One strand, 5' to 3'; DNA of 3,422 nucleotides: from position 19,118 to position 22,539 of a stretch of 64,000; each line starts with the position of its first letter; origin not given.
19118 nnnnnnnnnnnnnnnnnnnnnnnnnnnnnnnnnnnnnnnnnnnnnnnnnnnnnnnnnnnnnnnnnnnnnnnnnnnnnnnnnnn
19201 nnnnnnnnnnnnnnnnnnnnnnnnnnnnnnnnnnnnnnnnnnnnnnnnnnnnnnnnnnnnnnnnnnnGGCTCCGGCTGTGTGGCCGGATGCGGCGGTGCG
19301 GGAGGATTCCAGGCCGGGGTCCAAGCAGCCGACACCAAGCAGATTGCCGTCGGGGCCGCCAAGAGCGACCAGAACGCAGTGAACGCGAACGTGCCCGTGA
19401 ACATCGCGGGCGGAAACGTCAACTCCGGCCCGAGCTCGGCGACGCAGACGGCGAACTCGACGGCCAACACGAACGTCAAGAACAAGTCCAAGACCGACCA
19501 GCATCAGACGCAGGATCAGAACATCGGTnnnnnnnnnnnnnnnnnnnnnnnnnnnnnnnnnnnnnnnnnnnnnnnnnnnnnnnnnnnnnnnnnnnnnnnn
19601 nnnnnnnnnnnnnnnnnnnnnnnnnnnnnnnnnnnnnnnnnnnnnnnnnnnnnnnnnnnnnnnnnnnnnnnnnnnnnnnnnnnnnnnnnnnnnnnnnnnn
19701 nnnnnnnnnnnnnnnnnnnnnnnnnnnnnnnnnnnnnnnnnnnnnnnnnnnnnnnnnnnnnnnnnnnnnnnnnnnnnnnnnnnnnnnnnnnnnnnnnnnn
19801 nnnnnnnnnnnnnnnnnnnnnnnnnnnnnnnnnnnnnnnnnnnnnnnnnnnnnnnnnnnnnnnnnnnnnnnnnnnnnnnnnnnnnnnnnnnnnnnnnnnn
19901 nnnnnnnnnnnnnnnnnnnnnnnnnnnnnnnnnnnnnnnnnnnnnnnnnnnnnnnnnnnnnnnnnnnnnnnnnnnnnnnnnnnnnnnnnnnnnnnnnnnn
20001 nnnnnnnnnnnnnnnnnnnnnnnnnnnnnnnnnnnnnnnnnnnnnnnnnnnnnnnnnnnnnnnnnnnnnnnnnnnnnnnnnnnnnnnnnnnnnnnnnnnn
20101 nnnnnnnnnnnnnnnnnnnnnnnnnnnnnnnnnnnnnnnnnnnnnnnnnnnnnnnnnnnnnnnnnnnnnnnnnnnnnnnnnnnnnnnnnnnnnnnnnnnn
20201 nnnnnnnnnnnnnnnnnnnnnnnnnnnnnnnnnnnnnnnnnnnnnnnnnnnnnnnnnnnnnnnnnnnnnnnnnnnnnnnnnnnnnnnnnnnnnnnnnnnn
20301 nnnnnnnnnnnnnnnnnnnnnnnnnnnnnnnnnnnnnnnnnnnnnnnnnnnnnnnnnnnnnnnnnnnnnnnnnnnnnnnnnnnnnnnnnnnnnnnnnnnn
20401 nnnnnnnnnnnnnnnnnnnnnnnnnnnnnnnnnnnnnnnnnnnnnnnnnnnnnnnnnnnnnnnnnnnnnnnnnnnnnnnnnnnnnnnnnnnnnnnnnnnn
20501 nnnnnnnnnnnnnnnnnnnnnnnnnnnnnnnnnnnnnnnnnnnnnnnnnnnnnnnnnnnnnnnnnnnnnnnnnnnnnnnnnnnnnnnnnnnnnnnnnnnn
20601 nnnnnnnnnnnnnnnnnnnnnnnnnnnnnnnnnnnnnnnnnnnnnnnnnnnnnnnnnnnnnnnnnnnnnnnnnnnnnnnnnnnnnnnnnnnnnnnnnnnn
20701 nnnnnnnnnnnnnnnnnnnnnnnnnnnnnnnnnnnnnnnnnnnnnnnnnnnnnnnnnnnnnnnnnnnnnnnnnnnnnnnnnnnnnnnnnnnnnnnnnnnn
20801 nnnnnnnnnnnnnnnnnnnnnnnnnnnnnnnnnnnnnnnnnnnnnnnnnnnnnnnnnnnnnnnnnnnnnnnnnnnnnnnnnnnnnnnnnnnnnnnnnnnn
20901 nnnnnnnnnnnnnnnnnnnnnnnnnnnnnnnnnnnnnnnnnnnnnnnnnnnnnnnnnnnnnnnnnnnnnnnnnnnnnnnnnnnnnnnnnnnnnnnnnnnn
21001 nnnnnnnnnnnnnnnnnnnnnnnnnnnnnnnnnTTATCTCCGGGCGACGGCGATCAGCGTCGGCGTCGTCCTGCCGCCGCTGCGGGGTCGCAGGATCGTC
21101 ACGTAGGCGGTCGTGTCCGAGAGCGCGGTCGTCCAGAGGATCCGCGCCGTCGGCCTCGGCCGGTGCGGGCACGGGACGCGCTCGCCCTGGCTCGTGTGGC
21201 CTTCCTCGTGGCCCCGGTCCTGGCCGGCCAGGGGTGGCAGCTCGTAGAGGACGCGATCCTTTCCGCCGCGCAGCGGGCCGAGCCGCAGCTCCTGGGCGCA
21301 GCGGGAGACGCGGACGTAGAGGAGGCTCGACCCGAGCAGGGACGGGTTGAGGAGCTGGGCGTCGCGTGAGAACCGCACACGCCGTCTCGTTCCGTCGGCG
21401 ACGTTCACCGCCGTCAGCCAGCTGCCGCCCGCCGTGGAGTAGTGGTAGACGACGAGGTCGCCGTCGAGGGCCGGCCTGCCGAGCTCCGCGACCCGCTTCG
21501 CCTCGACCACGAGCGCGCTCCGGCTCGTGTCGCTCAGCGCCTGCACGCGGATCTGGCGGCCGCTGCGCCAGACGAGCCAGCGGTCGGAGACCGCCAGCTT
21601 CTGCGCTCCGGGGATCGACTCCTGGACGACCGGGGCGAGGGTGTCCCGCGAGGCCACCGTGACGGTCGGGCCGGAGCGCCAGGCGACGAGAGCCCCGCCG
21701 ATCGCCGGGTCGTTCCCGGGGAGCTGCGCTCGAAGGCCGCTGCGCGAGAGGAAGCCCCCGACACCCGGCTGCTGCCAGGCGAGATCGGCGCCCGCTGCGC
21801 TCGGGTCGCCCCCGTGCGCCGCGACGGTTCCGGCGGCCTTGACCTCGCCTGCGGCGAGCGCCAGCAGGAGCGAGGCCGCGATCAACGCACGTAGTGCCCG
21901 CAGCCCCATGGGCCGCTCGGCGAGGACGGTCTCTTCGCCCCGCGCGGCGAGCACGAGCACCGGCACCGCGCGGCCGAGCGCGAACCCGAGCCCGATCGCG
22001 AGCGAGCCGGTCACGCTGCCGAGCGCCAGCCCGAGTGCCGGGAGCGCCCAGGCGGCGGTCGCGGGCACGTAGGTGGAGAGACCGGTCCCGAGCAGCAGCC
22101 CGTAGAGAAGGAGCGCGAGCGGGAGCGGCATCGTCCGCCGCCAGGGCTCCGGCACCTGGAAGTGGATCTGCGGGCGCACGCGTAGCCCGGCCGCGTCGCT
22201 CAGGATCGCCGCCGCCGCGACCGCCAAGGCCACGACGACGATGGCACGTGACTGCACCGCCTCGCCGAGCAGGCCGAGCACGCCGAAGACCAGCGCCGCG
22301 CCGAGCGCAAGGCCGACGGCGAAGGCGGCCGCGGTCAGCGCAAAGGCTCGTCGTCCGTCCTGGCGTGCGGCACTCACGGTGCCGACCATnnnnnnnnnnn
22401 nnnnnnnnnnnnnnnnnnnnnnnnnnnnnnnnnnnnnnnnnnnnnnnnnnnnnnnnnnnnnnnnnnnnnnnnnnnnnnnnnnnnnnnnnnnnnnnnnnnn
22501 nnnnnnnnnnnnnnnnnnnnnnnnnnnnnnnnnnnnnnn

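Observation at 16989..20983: Operon of three secreted Q/N/T/G-rich repeat proteins: candidate amyloid-like or beta-solenoid surface fibre system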

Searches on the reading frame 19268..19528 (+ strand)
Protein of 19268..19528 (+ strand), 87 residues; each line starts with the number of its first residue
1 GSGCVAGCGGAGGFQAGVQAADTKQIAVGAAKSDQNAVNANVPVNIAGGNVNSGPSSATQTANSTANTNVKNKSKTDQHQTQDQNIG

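Call 43: search_protein_representatives(alignment_id=A3)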
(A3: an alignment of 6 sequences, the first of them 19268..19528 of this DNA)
Query: 6 sequences, 87 profile positions. Proteins with E-value up to 0.001 (for the whole library): 157; up to 1e-10: 106; up to 1e-30: 43. The best 150 are listed.
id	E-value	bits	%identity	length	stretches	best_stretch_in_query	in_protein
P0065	1.5e-287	945.5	-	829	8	2-87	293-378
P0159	2.3e-190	634.0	-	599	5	2-87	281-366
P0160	8.2e-180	600.2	-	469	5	2-87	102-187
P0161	4.4e-169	565.8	-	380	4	2-87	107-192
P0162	5.4e-149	501.4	-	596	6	2-87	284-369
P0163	5.6e-124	421.2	-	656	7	2-84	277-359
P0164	1.6e-123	419.8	-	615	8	2-84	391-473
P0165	1.5e-121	413.4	-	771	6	3-87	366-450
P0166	5.0e-87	302.8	-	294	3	2-87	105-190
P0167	6.4e-80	280.0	-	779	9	2-84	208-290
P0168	1.5e-75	266.0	-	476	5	2-84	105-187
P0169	1.5e-74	262.8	-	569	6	2-87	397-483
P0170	1.0e-71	253.7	-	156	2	2-83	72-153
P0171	6.5e-70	247.9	-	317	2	2-83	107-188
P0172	9.5e-70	247.4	-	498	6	2-84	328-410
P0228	4.2e-17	78.7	-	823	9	9-84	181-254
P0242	1.5e-14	70.5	-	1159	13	6-82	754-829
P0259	8.2e-12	61.7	-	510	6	2-85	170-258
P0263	4.5e-11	59.3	-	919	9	6-86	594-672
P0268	1.6e-09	54.3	-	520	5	12-84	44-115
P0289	2.5e-07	47.3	-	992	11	8-82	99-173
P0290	5.1e-07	46.3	-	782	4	30-63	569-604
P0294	3.1e-06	43.8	-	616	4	2-50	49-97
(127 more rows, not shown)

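Call 44: search_protein_families(library=pfam, proteins=[P0242, P0228, P0263, P0289, P0290, P0294, P0268, P0259, P0167, P0165], max_evalue=0.01)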
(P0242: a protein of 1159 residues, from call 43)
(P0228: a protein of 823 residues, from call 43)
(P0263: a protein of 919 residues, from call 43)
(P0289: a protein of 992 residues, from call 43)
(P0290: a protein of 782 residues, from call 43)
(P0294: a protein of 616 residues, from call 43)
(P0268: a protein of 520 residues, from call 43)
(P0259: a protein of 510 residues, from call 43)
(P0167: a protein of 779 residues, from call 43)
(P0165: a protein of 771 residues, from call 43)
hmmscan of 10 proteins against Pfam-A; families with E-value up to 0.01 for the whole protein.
P0242 (1159 aa): 0 families

P0228 (823 aa): 0 families

P0263 (919 aa): 0 families

P0289 (992 aa): 0 families

P0290 (782 aa): 3 families
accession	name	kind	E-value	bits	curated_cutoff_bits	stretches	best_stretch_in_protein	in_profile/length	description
PF12486.13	VasL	-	0.0019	18.6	27.3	0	152-177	24-49/147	Type VI secretion system, EvfB, or VasL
PF22060.2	Cep192_D1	-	0.0051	17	27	0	161-213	25-77/123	Cep192 domain 1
PF18023.7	FKBP_N_2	-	0.0058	17.2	27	0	439-468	42-71/112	BDBT FKBP like N-terminal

P0294 (616 aa): 0 families

P0268 (520 aa): 0 families

P0259 (510 aa): 0 families

P0167 (779 aa): 0 families

P0165 (771 aa): 1 family
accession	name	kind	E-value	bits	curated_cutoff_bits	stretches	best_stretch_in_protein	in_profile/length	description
PF11291.13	DUF3091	-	0.0066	17.1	25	0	696-737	22-63/100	Protein of unknown function (DUF3091)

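Call 46: list_cluster_members(proteins=[P0228, P0242, P0289, P0263, P0167, P0164])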
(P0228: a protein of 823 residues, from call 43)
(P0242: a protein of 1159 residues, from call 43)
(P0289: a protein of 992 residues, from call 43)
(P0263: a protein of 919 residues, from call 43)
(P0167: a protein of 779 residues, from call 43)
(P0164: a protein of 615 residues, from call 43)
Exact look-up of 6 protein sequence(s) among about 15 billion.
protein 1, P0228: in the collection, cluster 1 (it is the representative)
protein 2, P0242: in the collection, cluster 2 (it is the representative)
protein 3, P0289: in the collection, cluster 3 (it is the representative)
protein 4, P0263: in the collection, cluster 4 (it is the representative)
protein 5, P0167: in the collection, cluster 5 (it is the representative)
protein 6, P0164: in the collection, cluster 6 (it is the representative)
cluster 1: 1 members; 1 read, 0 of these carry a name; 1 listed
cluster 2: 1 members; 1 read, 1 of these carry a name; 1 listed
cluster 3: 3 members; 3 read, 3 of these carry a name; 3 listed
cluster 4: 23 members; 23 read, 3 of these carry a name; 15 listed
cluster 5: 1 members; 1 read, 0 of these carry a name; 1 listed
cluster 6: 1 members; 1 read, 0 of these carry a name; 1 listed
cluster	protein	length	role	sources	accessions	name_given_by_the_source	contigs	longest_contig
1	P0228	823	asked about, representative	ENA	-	-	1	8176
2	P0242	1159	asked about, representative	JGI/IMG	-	hypothetical protein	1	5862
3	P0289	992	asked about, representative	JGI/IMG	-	hypothetical protein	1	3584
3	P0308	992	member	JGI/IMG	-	hypothetical protein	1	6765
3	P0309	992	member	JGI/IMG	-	hypothetical protein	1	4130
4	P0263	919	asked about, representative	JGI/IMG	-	hypothetical protein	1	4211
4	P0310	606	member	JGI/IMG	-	hypothetical protein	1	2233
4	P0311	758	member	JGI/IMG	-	hypothetical protein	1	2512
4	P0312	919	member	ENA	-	-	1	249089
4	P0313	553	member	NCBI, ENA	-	-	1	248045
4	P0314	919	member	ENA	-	-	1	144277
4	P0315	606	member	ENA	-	-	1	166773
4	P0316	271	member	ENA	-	-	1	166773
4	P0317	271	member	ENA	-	-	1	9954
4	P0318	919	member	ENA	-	-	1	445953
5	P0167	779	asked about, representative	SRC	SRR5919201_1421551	-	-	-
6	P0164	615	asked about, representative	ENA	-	-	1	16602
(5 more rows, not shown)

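Call 50: find_homologous_proteins(query=P0228, max_evalue=0.001)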
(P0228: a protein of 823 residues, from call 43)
Query P0228 (823 aa): 1202 proteins with E <= 0.001 among 8000 candidates; the best 120 are listed.
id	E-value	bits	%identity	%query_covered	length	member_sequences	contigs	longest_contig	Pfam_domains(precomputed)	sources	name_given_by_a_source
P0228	0.0e+0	1646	100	100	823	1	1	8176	-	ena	-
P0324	0.0e+0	1573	81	96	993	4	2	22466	-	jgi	jgi:hypothetical protein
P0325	0.0e+0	1195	49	96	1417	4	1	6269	-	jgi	jgi:hypothetical protein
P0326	0.0e+0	1141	47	96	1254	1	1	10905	-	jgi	jgi:hypothetical protein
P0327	0.0e+0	1047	47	96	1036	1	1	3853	-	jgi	jgi:hypothetical protein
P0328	0.0e+0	1038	52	94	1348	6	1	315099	-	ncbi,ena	-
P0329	0.0e+0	1030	53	97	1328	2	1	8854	-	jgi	jgi:hypothetical protein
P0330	0.0e+0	1028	47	99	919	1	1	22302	-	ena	-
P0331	1.8e-295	1001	71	77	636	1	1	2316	-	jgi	jgi:hypothetical protein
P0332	4.9e-283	959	50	97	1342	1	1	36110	-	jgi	jgi:hypothetical protein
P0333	6.9e-283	959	68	77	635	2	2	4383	-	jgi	jgi:hypothetical protein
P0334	9.5e-283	958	68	77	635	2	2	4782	-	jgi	jgi:hypothetical protein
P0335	2.0e-280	951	48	100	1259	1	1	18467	-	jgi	jgi:hypothetical protein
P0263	2.4e-273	927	46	99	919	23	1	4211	-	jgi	jgi:hypothetical protein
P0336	3.1e-267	907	64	77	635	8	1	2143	-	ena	-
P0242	4.9e-252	857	52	96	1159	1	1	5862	-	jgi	jgi:hypothetical protein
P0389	1.4e-195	670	49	99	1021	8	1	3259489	PF18235.7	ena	-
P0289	4.7e-181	622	46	100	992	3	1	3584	-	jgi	jgi:hypothetical protein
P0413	1.4e-179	617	46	91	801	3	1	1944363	-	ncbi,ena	-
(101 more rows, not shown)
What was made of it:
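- Some annotation pipelines label sister proteins 'trimeric autotransporter adhesin' (call 50).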

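Call 51: find_encoding_contigs(protein=P0389, flank=9000, max_places=1)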
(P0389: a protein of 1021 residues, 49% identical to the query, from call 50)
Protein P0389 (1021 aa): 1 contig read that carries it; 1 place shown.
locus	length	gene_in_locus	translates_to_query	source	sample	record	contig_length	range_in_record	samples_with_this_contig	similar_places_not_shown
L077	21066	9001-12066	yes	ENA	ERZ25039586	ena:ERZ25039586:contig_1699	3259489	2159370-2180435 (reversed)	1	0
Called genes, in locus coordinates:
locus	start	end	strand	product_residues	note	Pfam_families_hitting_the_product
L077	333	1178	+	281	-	-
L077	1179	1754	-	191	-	-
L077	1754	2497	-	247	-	PF00378:ECH_1, PF16113:ECH_2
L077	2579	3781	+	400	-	-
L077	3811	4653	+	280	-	PF00701:DHDPS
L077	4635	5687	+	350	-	PF01266:DAO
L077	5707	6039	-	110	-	-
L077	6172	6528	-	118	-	PF05534:HicB (weak)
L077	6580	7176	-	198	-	PF04542:Sigma70_r2, PF08281:Sigma70_r4_2, PF04545:Sigma70_r4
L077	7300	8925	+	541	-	-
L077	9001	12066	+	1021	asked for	PF18235:OST_P2 (faint)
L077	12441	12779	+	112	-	-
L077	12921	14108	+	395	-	-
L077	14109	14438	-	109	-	PF08803:ydhR (weak)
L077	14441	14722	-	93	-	-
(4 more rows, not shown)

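Call 52: find_encoding_contigs(protein=P0413, flank=9000, max_places=1)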
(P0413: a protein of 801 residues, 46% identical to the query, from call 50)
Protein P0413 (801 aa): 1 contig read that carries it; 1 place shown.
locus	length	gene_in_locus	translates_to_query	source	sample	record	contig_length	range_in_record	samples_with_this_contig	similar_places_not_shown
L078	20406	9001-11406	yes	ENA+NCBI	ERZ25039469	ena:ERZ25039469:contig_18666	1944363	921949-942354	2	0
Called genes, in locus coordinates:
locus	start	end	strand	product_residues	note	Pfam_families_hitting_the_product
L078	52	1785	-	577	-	PF26549:Tricorn_N (faint), PF26550:Tricorn_2nd (weak), PF01738:DLH, PF02129:Peptidase_S15, PF20434:BD-FAE, PF00561:Abhydrolase_1 (weak), PF12146:Hydrolase_4 (weak), PF00326:Peptidase_S9, +1 more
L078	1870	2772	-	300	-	PF21686:LigD_Prim-Pol, PF01896:DNA_primase_S (faint)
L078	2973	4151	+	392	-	-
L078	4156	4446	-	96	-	PF02148:zf-UBP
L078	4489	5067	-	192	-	PF09970:DUF2204 (weak), PF14907:NTP_transf_5 (weak), PF10706:Aminoglyc_resit (weak)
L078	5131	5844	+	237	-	PF00149:Metallophos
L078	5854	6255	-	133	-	PF05534:HicB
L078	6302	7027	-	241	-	PF07638:Sigma70_ECF (faint), PF04542:Sigma70_r2, PF04545:Sigma70_r4, PF08281:Sigma70_r4_2, PF13384:HTH_23 (faint)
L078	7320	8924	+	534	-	-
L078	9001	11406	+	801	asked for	-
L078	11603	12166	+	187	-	-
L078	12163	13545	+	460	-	-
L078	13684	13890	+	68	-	PF01197:Ribosomal_L31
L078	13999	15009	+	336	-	PF00140:Sigma70_r1_2, PF04542:Sigma70_r2, PF04539:Sigma70_r3, PF08281:Sigma70_r4_2 (weak), PF04545:Sigma70_r4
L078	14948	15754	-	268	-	-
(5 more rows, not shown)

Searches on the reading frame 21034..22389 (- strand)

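Call 6: search_protein_families(library=pfam, proteins=[window:21034-22389:-], max_evalue=0.1)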
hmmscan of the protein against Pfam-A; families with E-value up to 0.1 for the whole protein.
window:21034-22389:- (451 aa): 1 family
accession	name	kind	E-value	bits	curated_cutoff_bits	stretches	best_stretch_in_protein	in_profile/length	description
PF07330.17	DUF1467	-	0.086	13.3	29.4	0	391-426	27-63/83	Protein of unknown function (DUF1467)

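Call 15: search_protein_families(library=ncbifam, proteins=[window:21034-22389:-], max_evalue=1)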
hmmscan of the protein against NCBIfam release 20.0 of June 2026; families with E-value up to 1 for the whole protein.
window:21034-22389:- (451 aa): 0 families
